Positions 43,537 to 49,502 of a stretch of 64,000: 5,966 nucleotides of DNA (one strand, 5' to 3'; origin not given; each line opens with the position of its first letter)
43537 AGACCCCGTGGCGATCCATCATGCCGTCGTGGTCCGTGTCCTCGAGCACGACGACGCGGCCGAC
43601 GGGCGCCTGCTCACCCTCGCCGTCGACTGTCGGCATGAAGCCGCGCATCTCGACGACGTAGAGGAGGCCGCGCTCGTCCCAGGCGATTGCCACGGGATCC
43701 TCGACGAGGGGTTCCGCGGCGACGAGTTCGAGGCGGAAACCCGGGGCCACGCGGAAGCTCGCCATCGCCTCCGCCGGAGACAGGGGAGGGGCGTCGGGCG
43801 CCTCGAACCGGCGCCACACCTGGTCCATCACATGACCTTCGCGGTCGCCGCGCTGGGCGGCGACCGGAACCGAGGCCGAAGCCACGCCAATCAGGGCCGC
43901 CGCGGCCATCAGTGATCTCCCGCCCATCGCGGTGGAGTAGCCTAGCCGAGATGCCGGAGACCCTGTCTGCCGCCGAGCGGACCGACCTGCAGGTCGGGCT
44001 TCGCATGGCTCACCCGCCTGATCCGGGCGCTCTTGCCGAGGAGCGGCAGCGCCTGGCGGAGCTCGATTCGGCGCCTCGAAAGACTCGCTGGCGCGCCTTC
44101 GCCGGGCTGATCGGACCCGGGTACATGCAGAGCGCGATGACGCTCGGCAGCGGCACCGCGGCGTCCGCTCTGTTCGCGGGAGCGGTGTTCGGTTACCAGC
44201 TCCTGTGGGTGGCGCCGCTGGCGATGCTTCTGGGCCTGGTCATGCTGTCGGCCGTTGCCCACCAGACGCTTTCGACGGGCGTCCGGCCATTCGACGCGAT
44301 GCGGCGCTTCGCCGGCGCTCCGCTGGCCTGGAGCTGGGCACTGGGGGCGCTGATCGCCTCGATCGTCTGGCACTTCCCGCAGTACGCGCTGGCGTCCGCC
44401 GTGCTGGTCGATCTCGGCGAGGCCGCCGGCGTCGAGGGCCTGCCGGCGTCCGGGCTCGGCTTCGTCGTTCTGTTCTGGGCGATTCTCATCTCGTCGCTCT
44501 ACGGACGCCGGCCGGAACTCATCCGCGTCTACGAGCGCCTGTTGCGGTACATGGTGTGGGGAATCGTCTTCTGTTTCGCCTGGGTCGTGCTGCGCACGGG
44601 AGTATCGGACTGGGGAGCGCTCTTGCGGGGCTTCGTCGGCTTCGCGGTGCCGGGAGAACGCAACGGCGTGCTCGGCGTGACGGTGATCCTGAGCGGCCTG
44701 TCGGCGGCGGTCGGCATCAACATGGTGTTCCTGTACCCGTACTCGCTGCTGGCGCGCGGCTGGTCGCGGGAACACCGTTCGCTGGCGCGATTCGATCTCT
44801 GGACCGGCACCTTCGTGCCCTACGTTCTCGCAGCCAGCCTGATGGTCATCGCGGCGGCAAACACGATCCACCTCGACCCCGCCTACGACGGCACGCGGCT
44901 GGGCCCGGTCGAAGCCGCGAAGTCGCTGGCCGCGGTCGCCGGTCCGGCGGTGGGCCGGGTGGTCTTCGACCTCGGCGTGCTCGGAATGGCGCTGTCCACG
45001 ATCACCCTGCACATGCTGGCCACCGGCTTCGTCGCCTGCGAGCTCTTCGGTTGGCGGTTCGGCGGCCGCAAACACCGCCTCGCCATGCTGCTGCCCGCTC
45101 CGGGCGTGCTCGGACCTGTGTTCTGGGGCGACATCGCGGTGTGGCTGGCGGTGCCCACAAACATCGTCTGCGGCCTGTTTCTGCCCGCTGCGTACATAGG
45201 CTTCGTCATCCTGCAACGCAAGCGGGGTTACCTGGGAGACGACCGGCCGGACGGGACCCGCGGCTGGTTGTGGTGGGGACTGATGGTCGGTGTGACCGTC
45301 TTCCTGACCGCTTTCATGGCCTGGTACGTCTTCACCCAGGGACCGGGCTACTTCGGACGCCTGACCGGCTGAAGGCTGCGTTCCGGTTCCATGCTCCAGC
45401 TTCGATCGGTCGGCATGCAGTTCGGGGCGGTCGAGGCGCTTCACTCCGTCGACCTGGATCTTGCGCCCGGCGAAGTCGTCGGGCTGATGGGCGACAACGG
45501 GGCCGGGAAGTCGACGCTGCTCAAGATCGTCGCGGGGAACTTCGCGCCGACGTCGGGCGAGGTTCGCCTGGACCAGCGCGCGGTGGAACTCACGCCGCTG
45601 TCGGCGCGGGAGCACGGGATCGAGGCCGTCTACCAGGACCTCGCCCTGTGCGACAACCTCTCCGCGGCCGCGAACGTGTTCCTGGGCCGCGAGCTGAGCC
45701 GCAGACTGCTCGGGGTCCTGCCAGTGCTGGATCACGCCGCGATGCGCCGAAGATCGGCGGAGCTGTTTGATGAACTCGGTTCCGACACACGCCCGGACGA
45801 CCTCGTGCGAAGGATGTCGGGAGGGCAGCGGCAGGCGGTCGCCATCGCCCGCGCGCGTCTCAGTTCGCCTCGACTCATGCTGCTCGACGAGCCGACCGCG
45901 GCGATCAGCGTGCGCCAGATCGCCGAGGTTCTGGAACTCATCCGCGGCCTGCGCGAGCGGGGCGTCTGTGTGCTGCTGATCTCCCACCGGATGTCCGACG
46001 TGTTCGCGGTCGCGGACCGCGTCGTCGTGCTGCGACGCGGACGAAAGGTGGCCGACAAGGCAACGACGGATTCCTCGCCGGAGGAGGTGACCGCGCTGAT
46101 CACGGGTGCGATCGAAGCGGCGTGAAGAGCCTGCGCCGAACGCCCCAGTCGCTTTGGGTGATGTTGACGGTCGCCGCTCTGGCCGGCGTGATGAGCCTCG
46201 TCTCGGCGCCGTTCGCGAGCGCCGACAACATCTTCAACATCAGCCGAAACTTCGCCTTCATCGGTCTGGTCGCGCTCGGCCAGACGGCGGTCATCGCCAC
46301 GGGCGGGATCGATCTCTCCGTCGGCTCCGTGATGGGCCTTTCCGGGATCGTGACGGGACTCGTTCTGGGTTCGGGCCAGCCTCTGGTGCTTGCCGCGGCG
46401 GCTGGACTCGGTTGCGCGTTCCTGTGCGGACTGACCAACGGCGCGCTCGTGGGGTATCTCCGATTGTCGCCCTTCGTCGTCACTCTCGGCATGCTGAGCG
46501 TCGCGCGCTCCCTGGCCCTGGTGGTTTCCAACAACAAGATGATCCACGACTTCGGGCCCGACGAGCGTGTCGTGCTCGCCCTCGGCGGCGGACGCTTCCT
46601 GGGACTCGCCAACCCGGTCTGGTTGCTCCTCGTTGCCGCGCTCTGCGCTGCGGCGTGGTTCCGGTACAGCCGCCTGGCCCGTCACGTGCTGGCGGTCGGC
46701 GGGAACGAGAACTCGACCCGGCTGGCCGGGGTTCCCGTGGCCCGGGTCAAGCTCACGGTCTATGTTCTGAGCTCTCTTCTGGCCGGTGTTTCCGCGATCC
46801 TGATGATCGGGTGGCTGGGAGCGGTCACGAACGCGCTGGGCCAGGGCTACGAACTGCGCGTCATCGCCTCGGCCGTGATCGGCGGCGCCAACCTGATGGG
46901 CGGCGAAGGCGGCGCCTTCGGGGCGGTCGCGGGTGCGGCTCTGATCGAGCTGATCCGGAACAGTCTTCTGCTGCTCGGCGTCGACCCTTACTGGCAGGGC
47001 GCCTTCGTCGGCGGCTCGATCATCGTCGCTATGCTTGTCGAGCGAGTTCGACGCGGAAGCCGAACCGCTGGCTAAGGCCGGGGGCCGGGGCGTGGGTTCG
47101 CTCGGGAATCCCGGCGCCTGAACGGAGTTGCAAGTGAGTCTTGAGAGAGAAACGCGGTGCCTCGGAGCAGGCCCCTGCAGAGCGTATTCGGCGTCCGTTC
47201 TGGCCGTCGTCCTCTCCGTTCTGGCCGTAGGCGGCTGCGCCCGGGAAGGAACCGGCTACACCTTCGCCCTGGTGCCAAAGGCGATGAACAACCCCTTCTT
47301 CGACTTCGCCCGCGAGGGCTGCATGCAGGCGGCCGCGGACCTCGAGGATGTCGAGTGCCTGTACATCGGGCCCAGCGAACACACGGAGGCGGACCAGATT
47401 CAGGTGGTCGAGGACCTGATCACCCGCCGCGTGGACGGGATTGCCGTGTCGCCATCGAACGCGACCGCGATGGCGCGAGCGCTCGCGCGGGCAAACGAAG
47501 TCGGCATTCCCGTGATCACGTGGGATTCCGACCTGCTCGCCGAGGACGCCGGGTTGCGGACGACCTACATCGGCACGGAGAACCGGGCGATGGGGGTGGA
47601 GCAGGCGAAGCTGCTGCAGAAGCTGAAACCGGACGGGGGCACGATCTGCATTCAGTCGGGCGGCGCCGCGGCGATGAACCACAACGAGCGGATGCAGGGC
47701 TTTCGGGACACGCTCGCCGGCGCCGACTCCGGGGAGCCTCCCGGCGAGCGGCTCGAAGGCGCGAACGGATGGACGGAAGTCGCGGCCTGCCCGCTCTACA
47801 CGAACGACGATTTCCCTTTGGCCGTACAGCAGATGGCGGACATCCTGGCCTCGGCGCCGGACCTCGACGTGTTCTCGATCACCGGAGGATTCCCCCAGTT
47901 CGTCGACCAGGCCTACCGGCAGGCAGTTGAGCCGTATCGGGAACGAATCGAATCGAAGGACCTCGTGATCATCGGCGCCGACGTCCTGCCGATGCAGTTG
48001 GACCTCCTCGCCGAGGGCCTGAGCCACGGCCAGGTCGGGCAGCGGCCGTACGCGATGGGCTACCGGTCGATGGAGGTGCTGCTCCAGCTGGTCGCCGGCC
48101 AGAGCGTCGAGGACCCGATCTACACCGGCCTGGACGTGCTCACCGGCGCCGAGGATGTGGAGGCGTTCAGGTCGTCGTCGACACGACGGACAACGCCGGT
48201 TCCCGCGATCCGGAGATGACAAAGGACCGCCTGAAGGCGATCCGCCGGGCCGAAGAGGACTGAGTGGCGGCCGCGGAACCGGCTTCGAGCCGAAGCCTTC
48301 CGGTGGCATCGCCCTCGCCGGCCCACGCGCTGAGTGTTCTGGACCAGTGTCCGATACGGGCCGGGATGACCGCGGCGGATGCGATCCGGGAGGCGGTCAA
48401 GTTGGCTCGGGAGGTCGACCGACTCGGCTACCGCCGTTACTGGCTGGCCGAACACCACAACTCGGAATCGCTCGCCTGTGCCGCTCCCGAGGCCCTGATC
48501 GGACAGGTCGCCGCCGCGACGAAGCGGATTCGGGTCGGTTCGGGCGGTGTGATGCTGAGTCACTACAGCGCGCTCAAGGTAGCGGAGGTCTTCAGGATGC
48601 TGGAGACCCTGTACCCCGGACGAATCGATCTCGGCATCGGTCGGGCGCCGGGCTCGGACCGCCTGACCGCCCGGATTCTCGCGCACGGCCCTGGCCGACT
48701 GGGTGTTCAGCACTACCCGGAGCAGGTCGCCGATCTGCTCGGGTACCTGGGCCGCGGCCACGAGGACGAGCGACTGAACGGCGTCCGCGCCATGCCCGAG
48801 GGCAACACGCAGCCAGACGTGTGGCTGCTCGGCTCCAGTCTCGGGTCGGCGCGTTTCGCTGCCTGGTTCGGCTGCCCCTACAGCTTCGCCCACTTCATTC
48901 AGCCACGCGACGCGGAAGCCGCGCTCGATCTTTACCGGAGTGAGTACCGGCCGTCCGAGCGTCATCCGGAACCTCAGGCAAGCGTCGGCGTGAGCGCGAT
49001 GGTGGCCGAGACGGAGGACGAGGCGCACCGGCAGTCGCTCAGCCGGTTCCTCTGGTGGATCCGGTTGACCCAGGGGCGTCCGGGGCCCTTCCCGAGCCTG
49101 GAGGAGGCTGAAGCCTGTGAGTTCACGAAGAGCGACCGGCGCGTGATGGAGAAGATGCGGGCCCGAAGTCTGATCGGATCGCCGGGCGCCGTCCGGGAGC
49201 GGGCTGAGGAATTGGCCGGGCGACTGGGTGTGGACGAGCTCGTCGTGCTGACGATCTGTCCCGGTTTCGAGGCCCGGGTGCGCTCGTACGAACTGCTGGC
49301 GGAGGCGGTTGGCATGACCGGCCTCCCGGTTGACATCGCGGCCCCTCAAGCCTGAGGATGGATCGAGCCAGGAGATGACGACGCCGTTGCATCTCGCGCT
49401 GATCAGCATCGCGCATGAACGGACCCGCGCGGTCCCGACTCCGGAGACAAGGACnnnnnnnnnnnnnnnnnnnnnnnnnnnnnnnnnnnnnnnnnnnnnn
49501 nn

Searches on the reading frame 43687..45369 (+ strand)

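Call 20: search_protein_families(library=pfam, proteins=[window:43687-45369:+], max_evalue=0.001)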
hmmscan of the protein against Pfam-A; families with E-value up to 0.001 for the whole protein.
window:43687-45369:+ (561 aa): 1 family
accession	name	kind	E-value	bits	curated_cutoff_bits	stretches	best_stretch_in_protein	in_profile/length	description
PF01566.24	Nramp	-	3e-27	96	29.8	1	159-518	2-352/357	Natural resistance-associated macrophage protein-like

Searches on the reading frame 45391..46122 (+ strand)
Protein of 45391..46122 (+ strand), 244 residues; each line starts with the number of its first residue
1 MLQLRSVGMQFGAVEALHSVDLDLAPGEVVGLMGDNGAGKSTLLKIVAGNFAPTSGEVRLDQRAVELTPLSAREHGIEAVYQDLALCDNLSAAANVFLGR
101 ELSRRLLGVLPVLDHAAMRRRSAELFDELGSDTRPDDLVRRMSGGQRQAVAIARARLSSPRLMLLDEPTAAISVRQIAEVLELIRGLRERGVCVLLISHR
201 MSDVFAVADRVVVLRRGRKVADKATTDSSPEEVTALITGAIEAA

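Call 66: search_protein_families(library=pfam, proteins=[window:45391-46122:+], max_evalue=0.0001)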
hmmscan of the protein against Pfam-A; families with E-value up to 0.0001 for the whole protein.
window:45391-46122:+ (244 aa): 3 families
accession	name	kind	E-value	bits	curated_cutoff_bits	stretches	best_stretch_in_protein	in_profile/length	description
PF00005.33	ABC_tran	-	5.4e-33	114.9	25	1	17-170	1-137/137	ABC transporter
PF13304.12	AAA_21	-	4.4e-07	30.7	27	0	140-199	236-298/304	AAA domain, putative AbiEii toxin, Type IV TA system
PF09818.15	ABC_ATPase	-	8.4e-05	22.2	23.2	0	139-216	155-248/283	P-loop domain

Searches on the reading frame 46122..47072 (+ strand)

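Call 66: search_protein_families(library=pfam, proteins=[window:46122-47072:+], max_evalue=0.0001)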
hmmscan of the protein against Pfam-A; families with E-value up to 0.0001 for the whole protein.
window:46122-47072:+ (317 aa): 1 family
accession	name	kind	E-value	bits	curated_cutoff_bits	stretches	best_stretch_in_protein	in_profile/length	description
PF02653.21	BPD_transp_2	-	8.8e-37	127.1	26.8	1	36-304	1-269/269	Branched-chain amino acid transport system / permease component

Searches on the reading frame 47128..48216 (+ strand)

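Call 66: search_protein_families(library=pfam, proteins=[window:47128-48216:+], max_evalue=0.0001)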
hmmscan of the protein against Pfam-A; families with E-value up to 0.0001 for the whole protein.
window:47128-48216:+ (363 aa): 2 families
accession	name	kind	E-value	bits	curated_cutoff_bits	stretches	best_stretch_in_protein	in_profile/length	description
PF13407.12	Peripla_BP_4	-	5.8e-60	203.4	35.1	1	46-325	1-257/258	Periplasmic binding protein domain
PF00532.27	Peripla_BP_1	-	2.5e-08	34.2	22.2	1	47-199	6-150/281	Periplasmic binding proteins and sugar binding domain of LacI family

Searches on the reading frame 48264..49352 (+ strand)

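Call 66: search_protein_families(library=pfam, proteins=[window:48264-49352:+], max_evalue=0.0001)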
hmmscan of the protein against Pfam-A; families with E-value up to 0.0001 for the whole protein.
window:48264-49352:+ (363 aa): 1 family
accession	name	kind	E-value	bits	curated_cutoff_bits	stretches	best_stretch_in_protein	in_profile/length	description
PF00296.26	Bac_luciferase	-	3.2e-34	119.1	27.9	1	33-324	13-313/314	Luciferase-like monooxygenase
